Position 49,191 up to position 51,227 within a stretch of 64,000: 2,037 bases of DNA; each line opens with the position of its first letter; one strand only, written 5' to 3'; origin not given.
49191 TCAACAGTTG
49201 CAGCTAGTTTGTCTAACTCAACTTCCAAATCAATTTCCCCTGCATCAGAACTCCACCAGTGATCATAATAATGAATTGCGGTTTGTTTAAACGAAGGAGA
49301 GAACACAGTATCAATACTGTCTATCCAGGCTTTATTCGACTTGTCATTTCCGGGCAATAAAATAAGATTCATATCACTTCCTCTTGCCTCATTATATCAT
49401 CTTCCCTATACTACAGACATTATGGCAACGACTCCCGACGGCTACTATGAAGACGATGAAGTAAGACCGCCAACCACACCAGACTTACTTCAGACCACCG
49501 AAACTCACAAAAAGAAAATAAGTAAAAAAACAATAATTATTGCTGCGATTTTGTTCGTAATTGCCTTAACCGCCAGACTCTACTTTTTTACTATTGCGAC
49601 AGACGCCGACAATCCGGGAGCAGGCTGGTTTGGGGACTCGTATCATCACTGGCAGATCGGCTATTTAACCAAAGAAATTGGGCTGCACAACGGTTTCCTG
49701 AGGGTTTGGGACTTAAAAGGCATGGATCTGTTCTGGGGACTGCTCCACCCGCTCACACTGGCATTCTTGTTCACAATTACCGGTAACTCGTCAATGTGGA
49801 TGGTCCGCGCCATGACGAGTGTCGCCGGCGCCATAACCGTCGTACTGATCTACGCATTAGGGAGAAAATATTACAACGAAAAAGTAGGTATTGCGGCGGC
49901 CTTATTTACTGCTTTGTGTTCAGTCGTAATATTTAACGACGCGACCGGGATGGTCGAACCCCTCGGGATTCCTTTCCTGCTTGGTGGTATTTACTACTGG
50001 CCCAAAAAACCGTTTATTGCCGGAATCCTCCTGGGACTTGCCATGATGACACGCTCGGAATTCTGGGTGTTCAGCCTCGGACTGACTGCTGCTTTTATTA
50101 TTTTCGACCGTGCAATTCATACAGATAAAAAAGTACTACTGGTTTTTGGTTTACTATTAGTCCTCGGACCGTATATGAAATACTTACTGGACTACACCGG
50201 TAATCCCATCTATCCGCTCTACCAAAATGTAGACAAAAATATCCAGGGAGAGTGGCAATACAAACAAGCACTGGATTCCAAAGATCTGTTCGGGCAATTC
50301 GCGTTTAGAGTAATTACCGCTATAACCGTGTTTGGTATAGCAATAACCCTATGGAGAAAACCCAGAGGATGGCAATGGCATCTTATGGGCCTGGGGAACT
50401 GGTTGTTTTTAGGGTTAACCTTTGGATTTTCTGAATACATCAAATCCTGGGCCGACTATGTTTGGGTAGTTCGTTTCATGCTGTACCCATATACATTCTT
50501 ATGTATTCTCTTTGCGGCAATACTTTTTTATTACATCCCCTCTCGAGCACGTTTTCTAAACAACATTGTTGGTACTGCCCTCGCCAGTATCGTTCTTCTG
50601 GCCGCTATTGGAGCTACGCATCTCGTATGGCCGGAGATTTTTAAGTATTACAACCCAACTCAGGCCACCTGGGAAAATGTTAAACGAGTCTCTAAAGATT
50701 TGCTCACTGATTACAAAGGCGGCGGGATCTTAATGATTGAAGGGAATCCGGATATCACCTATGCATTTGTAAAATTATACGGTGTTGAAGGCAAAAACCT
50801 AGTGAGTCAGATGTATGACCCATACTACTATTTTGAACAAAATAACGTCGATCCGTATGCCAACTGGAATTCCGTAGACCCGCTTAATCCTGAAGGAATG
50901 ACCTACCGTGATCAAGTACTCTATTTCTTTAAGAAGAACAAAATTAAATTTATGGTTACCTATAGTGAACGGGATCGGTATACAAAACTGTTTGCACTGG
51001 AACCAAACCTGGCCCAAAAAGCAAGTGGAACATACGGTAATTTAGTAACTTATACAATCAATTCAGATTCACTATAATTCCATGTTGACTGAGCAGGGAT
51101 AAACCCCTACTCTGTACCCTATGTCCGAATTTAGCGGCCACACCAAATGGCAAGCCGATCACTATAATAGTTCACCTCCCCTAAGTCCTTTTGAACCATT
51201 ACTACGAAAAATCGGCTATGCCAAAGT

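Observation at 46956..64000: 17-kb envelope glycan / glycoconjugate locus extending beyond the window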

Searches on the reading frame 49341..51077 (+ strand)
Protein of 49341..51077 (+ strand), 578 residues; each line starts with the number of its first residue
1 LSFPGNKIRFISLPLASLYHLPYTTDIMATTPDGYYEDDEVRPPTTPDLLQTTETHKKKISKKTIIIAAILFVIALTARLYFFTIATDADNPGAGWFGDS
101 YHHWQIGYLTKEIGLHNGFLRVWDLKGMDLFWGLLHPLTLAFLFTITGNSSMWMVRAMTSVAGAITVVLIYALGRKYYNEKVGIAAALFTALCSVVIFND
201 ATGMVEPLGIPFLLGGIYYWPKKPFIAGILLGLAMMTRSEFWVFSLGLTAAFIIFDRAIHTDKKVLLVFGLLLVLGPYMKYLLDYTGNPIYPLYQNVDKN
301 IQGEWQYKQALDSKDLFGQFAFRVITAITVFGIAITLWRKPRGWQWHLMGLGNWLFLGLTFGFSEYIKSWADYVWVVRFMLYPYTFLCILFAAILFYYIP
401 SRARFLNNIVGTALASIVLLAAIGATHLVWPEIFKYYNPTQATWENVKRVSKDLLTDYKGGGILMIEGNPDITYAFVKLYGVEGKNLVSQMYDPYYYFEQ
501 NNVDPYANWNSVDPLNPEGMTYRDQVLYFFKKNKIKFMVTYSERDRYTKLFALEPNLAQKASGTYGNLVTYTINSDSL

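Call 5: search_protein_families(library=pfam, proteins=[window:49341-51077:+], max_evalue=0.01)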
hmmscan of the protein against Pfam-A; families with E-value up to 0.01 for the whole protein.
window:49341-51077:+ (578 aa): 1 family
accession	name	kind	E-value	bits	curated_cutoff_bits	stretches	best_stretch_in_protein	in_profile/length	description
PF13231.12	PMT_2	-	3.1e-11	44.2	26.1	1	135-277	5-156/160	Dolichyl-phosphate-mannose-protein mannosyltransferase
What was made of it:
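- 49422..51077 (+): PMT2, a GT-C glycosyltransferase of the PMT_2 family. The ORF could also start at TTG 49341. It is the best-conserved gene of the locus and a core gene. PF13231 at 44 bits (call 5).
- On PMT_2 / GT39 / GT83 (PMT2, 49422-51077): 44.2 bits against 26.1 (call 5).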

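Call 26: search_protein_families(library=ncbifam, proteins=[window:49422-51077:+], max_evalue=0.001)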
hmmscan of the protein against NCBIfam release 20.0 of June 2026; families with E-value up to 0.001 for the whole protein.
window:49422-51077:+ (551 aa): 1 family
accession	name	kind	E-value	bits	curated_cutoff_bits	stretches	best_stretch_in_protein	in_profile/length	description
TIGR04154.1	archaeo_STT3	subfamily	1.5e-06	26.8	450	1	99-171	63-141/831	oligosaccharyl transferase, archaeosortase A system-associated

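Call 38: find_homologous_proteins(query=window:49422-51077:+)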
Query window:49422-51077:+ (551 aa): 264 proteins with E <= 0.001 among 8000 candidates; the best 120 are listed.
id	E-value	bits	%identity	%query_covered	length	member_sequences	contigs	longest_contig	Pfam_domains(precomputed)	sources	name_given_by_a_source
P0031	0.0e+0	1274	100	100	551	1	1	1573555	PF13231.13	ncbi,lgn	-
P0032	0.0e+0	1067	83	100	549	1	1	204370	PF13231.13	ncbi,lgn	-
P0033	0.0e+0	1041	79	100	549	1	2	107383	PF13231.13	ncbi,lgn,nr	ncbi:MAG: glycosyltransferase family 39 protein [bacterium]|nr:glycosyltransferase family 39 protein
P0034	5.3e-233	793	63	99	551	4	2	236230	PF13231.13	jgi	jgi:hypothetical protein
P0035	7.6e-226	769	63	99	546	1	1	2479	PF13231.13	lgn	-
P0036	2.6e-221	754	60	99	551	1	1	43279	-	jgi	jgi:hypothetical protein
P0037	7.9e-218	743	58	99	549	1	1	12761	PF13231.13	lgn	-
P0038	9.7e-217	739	58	100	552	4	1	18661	PF13231.13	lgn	-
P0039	3.4e-209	714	57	99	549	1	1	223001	PF13231.13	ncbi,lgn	-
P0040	3.5e-195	668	53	100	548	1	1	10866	-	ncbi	-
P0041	1.1e-155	538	47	99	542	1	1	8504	-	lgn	-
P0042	7.3e-153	528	49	92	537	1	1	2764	-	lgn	-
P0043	2.1e-152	527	48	90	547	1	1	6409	-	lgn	-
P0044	2.4e-152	527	48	94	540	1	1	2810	-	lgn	-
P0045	2.9e-151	523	49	93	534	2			-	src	-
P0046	6.8e-151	522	46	96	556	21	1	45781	-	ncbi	-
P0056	2.0e-146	507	45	96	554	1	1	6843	PF13231.13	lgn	-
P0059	6.2e-146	506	45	96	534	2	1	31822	PF13231.13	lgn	-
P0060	1.2e-145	505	47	93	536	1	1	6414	PF13231.13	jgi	-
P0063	4.6e-144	499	47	95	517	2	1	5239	PF13231.13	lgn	-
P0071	1.6e-137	478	44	97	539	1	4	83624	-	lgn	-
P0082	2.0e-113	398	39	98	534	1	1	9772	PF13231.13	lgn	-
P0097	2.8e-107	378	38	97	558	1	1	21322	PF13231.13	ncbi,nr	ncbi:MAG: glycosyltransferase family 39 protein [Chloroflexi bacterium]|nr:glycosyltransferase famil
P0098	3.5e-107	378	39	95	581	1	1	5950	PF13231.13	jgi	jgi:hypothetical protein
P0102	6.4e-103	363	38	97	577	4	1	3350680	-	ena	-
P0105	7.6e-102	360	35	95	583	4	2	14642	PF13231.13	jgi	jgi:hypothetical protein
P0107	1.5e-101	359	39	90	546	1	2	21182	PF13231.13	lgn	-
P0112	3.5e-100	354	35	93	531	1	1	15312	PF13231.13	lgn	-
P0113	1.7e-99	352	37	95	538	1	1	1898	PF13231.13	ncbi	-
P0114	2.0e-99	352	37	95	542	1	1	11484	PF13231.13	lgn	-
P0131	4.4e-95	338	35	93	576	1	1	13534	PF13231.13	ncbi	ncbi:MAG: glycosyltransferase family 39 protein [Anaerolineales bacterium]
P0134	5.3e-95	337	40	78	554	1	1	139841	-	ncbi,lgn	ncbi:MAG: hypothetical protein ABI334_03725 [Candidatus Dormiibacterota bacterium]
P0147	9.8e-93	330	36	91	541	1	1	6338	PF13231.13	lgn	-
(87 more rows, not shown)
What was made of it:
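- PMT2 matches PF13231, and a source annotates a homologue as 'glycosyltransferase family 39' (calls 5, 38).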

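Call 39: find_encoding_contigs(protein=P0032, flank=10000, max_places=1)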
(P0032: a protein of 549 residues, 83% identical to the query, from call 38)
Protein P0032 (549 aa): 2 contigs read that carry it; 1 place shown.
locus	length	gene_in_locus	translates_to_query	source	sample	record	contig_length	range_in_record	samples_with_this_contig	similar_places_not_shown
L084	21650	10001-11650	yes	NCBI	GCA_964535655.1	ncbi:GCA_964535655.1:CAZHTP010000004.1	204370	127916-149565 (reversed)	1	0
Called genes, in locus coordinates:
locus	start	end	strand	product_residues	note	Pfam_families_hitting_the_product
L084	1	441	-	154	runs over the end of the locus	PF00293:NUDIX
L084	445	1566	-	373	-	PF00154:RecA_N, PF06745:ATPase (weak), PF08423:Rad51, PF21096:RecA_C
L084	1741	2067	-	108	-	PF01329:Pterin_4a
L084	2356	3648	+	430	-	PF13433:Peripla_BP_5, PF13458:Peripla_BP_6, PF01094:ANF_receptor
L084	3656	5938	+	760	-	PF02743:dCache_1, PF00672:HAMP, PF00989:PAS (weak), PF00512:HisKA, PF02518:HATPase_c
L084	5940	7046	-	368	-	PF09587:PGA_cap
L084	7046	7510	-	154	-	-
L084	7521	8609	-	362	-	PF00534:Glycos_transf_1, PF13692:Glyco_trans_1_4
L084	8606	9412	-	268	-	PF13489:Methyltransf_23, PF01209:Ubie_methyltran (faint), PF13847:Methyltransf_31, PF08241:Methyltransf_11, PF08242:Methyltransf_12, PF13649:Methyltransf_25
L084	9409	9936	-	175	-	-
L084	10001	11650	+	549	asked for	PF13231:PMT_2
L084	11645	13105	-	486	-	-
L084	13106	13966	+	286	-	PF05050:Methyltransf_21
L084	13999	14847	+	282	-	PF13489:Methyltransf_23, PF01209:Ubie_methyltran, PF02353:CMAS (weak), PF07021:MetW (weak), PF13847:Methyltransf_31, PF08241:Methyltransf_11, PF08242:Methyltransf_12, PF13649:Methyltransf_25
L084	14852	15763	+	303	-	PF01553:Acyltransferase (weak)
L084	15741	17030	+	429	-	PF20706:GT4-conflict (weak), PF00534:Glycos_transf_1, PF13692:Glyco_trans_1_4, PF13524:Glyco_trans_1_2 (weak)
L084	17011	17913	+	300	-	-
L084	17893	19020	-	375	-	PF13439:Glyco_transf_4, PF13579:Glyco_trans_4_4 (weak), PF00534:Glycos_transf_1, PF13692:Glyco_trans_1_4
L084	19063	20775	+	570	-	PF02543:Carbam_trans_N, PF16861:Carbam_trans_C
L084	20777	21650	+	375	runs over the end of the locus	PF13439:Glyco_transf_4, PF00534:Glycos_transf_1, PF13692:Glyco_trans_1_4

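Call 40: find_encoding_contigs(protein=P0034, flank=10000, max_places=1)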
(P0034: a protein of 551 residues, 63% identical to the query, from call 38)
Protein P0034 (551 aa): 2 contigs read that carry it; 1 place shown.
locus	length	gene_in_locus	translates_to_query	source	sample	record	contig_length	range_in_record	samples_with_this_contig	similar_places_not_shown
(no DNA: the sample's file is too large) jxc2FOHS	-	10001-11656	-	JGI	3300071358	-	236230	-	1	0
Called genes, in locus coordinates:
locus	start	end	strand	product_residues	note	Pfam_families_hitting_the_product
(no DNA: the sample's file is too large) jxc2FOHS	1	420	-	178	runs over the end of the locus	PF21982:RecX_HTH1 (weak), PF02631:RecX_HTH2, PF21981:RecX_HTH3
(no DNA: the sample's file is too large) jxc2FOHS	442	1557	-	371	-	PF00154:RecA_N, PF06745:ATPase (weak), PF08423:Rad51, PF27531:MT3502_N (faint), PF21096:RecA_C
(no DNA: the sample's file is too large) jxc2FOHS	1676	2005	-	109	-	PF01329:Pterin_4a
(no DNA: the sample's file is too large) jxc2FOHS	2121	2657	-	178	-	PF00293:NUDIX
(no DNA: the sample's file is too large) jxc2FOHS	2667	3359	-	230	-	PF01209:Ubie_methyltran, PF08241:Methyltransf_11, PF13649:Methyltransf_25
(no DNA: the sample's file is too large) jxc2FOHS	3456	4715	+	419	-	PF13433:Peripla_BP_5 (weak), PF13458:Peripla_BP_6, PF01094:ANF_receptor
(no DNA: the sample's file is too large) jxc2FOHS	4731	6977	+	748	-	PF02743:dCache_1, PF00672:HAMP, PF00989:PAS (weak), PF00512:HisKA, PF02518:HATPase_c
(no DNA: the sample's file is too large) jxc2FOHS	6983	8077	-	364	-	PF09587:PGA_cap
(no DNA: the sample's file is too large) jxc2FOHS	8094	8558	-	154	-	-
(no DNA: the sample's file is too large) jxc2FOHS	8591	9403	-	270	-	PF13489:Methyltransf_23, PF01209:Ubie_methyltran (weak), PF08241:Methyltransf_11, PF08242:Methyltransf_12, PF13649:Methyltransf_25, PF13847:Methyltransf_31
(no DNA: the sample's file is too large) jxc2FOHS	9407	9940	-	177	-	-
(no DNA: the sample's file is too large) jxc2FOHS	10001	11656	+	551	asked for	PF13231:PMT_2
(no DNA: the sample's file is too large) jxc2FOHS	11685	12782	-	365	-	PF00657:Lipase_GDSL, PF13472:Lipase_GDSL_2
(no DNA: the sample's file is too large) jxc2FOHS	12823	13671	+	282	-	PF13489:Methyltransf_23, PF01209:Ubie_methyltran, PF02353:CMAS (weak), PF07021:MetW, PF13847:Methyltransf_31, PF08241:Methyltransf_11, PF08242:Methyltransf_12, PF13649:Methyltransf_25, +2 more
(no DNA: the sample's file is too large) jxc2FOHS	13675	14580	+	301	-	PF01553:Acyltransferase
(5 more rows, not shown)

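Call 41: find_encoding_contigs(protein=P0039, flank=10000, max_places=1)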
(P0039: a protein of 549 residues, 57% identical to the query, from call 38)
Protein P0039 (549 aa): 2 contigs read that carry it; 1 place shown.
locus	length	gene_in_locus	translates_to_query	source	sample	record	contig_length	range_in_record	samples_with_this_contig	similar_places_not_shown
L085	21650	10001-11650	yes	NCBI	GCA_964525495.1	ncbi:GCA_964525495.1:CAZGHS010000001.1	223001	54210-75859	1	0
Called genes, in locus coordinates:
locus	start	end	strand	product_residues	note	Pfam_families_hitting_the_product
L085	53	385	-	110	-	PF01329:Pterin_4a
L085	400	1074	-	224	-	PF13489:Methyltransf_23, PF01209:Ubie_methyltran (weak), PF13649:Methyltransf_25, PF13847:Methyltransf_31, PF08241:Methyltransf_11, PF08242:Methyltransf_12 (weak)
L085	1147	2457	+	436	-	PF13433:Peripla_BP_5, PF13458:Peripla_BP_6, PF01094:ANF_receptor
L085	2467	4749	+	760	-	PF02743:dCache_1, PF00672:HAMP, PF05816:TelA (weak), PF00989:PAS, PF13426:PAS_9 (weak), PF00512:HisKA, PF02518:HATPase_c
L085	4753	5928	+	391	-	PF13433:Peripla_BP_5, PF13458:Peripla_BP_6, PF01094:ANF_receptor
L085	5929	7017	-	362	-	PF09587:PGA_cap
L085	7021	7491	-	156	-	-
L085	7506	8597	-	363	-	PF13439:Glyco_transf_4, PF00534:Glycos_transf_1, PF13692:Glyco_trans_1_4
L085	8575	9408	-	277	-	PF13489:Methyltransf_23, PF08241:Methyltransf_11, PF08242:Methyltransf_12, PF13649:Methyltransf_25, PF13847:Methyltransf_31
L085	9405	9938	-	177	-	-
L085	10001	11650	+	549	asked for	PF13231:PMT_2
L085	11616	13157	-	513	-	-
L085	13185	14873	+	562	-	PF02543:Carbam_trans_N, PF16861:Carbam_trans_C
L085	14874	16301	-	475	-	PF00890:FAD_binding_2 (weak), PF00996:GDI (faint), PF01266:DAO (weak), PF01593:Amino_oxidase, PF03486:HI0933_like (faint), PF07992:Pyr_redox_2 (faint), PF13450:NAD_binding_8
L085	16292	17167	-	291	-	PF01073:3Beta_HSD, PF01370:Epimerase, PF04321:RmlD_sub_bind, PF16363:GDP_Man_Dehyd, PF02719:Polysacc_synt_2, PF07993:NAD_binding_4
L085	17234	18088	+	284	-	PF13489:Methyltransf_23, PF01209:Ubie_methyltran, PF02353:CMAS (weak), PF07021:MetW, PF13847:Methyltransf_31, PF08241:Methyltransf_11, PF08242:Methyltransf_12, PF13649:Methyltransf_25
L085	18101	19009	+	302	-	PF01553:Acyltransferase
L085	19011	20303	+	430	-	PF20706:GT4-conflict, PF00534:Glycos_transf_1, PF13692:Glyco_trans_1_4, PF13524:Glyco_trans_1_2 (weak)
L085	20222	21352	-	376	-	PF13439:Glyco_transf_4, PF00534:Glycos_transf_1, PF13692:Glyco_trans_1_4, PF13524:Glyco_trans_1_2 (weak)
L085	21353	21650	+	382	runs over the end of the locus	PF13439:Glyco_transf_4, PF00534:Glycos_transf_1, PF13692:Glyco_trans_1_4, PF13524:Glyco_trans_1_2 (weak)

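Call 60: search_protein_families(library=pfam, proteins=[L084:11645-13105:-, L084:17011-17913:+, L085:11616-13157:-], max_evalue=5)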
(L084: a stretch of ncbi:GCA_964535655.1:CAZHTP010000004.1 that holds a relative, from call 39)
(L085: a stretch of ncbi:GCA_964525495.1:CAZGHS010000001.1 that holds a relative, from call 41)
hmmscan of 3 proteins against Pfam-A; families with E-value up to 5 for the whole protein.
L084:11645-13105:- (486 aa): 0 families

L084:17011-17913:+ (300 aa): 2 families
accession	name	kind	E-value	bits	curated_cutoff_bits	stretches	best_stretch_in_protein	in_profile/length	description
PF01596.23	Methyltransf_3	-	0.015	15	22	1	86-179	45-136/204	O-methyltransferase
PF05050.19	Methyltransf_21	-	0.02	15.4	22.7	1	91-196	48-150/173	Methyltransferase FkbM domain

L085:11616-13157:- (513 aa): 0 families

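Call 79: find_encoding_contigs(protein=P0046, flank=10000, max_places=1)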
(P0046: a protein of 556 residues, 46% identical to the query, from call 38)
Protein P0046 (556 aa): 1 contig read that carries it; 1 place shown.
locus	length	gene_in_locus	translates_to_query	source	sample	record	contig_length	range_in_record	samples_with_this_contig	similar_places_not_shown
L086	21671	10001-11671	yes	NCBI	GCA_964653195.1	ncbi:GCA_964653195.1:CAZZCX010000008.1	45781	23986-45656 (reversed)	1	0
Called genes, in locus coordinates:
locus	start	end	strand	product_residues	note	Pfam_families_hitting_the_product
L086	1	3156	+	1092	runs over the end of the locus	?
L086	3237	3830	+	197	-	PF09721:Exosortase_EpsH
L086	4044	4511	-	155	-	PF01850:PIN (weak)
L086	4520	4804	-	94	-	-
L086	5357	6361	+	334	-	-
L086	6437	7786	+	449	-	-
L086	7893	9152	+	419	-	PF13439:Glyco_transf_4, PF20706:GT4-conflict (weak), PF00534:Glycos_transf_1, PF13692:Glyco_trans_1_4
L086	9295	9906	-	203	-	-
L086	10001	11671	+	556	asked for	-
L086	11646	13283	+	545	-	PF13489:Methyltransf_23, PF01209:Ubie_methyltran, PF08241:Methyltransf_11, PF08242:Methyltransf_12, PF13649:Methyltransf_25, PF13847:Methyltransf_31, PF13489:Methyltransf_23, PF08241:Methyltransf_11, +9 more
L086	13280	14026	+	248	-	PF01553:Acyltransferase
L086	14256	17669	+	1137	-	PF10131:PTPS_related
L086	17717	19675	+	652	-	PF13439:Glyco_transf_4, PF20706:GT4-conflict, PF00534:Glycos_transf_1, PF13692:Glyco_trans_1_4, PF01209:Ubie_methyltran, PF02353:CMAS, PF03848:TehB, PF13489:Methyltransf_23, +9 more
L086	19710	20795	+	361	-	PF13439:Glyco_transf_4, PF00534:Glycos_transf_1, PF13692:Glyco_trans_1_4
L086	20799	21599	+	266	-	PF01209:Ubie_methyltran, PF05219:DREV, PF13489:Methyltransf_23, PF05175:MTS, PF07021:MetW, PF13847:Methyltransf_31, PF08241:Methyltransf_11, PF08242:Methyltransf_12, +2 more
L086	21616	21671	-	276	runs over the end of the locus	PF01370:Epimerase, PF04321:RmlD_sub_bind, PF13460:NAD_binding_10 (faint), PF16363:GDP_Man_Dehyd, PF01073:3Beta_HSD, PF02719:Polysacc_synt_2, PF07993:NAD_binding_4 (weak)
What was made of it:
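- On GT-C clan (mem1121, 63195 to about 66560): The match is stronger in the L086 orthologue (call 79).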

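Call 80: find_encoding_contigs(protein=P0071, flank=10000, max_places=1)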
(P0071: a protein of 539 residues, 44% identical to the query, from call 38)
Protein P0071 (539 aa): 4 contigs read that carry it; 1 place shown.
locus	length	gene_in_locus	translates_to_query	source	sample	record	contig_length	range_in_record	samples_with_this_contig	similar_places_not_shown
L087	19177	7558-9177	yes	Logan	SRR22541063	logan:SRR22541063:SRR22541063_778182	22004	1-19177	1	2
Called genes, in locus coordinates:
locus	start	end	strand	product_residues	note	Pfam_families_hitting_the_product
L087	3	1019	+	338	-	?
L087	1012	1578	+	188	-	-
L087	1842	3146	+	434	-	-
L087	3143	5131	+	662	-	PF00106:adh_short (weak), PF01073:3Beta_HSD, PF01370:Epimerase, PF02719:Polysacc_synt_2, PF07993:NAD_binding_4, PF16363:GDP_Man_Dehyd, PF01370:Epimerase, PF16363:GDP_Man_Dehyd, +2 more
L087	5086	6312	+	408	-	PF13439:Glyco_transf_4, PF00534:Glycos_transf_1, PF20706:GT4-conflict (weak), PF13692:Glyco_trans_1_4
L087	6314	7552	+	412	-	PF13439:Glyco_transf_4, PF00534:Glycos_transf_1, PF13692:Glyco_trans_1_4, PF13524:Glyco_trans_1_2 (weak)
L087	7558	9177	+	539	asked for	-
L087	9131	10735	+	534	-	PF13489:Methyltransf_23, PF01209:Ubie_methyltran, PF05175:MTS, PF13847:Methyltransf_31, PF08241:Methyltransf_11, PF08242:Methyltransf_12, PF13649:Methyltransf_25, PF13489:Methyltransf_23, +12 more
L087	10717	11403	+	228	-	PF01553:Acyltransferase (weak)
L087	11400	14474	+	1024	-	-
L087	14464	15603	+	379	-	PF00534:Glycos_transf_1, PF13692:Glyco_trans_1_4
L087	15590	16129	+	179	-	PF08241:Methyltransf_11 (faint)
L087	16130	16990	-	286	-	PF13489:Methyltransf_23 (weak), PF05219:DREV (faint), PF08241:Methyltransf_11 (weak), PF08242:Methyltransf_12 (weak)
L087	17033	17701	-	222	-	PF00535:Glycos_transf_2, PF10111:Glyco_tranf_2_2 (faint)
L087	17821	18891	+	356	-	PF02743:dCache_1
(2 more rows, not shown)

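Call 91: search_solved_structures(query=A3, max_evalue=1)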
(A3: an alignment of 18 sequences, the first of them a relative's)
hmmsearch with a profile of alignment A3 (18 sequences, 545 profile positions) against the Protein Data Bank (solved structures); distinct sequences matched with E-value up to 1: 0.
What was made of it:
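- On PMT_2 / GT39 / GT83 (PMT2, 49422-51077): A profile of 18 family members finds no PDB chain at E<=1 (call 91).
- No sequence-level relation of the PMT2 family to any solved PMT, ArnT or STT3 (call 91).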

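Call 97: find_encoding_contigs(protein=P0134, flank=8000, max_places=1)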
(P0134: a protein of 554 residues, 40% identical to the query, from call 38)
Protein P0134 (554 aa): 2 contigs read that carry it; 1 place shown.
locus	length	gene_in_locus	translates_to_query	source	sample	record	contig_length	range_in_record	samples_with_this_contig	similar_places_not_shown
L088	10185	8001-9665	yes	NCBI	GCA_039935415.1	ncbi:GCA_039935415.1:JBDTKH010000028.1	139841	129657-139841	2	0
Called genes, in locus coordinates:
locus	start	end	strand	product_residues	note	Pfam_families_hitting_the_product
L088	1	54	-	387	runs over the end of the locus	PF00072:Response_reg, PF13614:AAA_31 (faint)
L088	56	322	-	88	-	-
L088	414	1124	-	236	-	PF00072:Response_reg, PF00196:GerE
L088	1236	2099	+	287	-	PF01073:3Beta_HSD (faint), PF01370:Epimerase, PF04321:RmlD_sub_bind, PF16363:GDP_Man_Dehyd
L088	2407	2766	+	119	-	PF00376:MerR (faint), PF01381:HTH_3 (faint), PF08279:HTH_11 (faint), PF09048:Cro (faint), PF12728:HTH_17 (weak), PF12802:MarR_2 (faint), PF13338:AbiEi_4 (faint), PF12728:HTH_17, +5 more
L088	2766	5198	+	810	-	PF00535:Glycos_transf_2, PF13641:Glyco_tranf_2_3, PF13506:Glyco_transf_21 (faint), PF13632:Glyco_trans_2_3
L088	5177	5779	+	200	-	-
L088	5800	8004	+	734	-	PF03706:LPG_synthase_TM, PF13439:Glyco_transf_4, PF20706:GT4-conflict, PF00534:Glycos_transf_1, PF13692:Glyco_trans_1_4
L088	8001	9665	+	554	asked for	-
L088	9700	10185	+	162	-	?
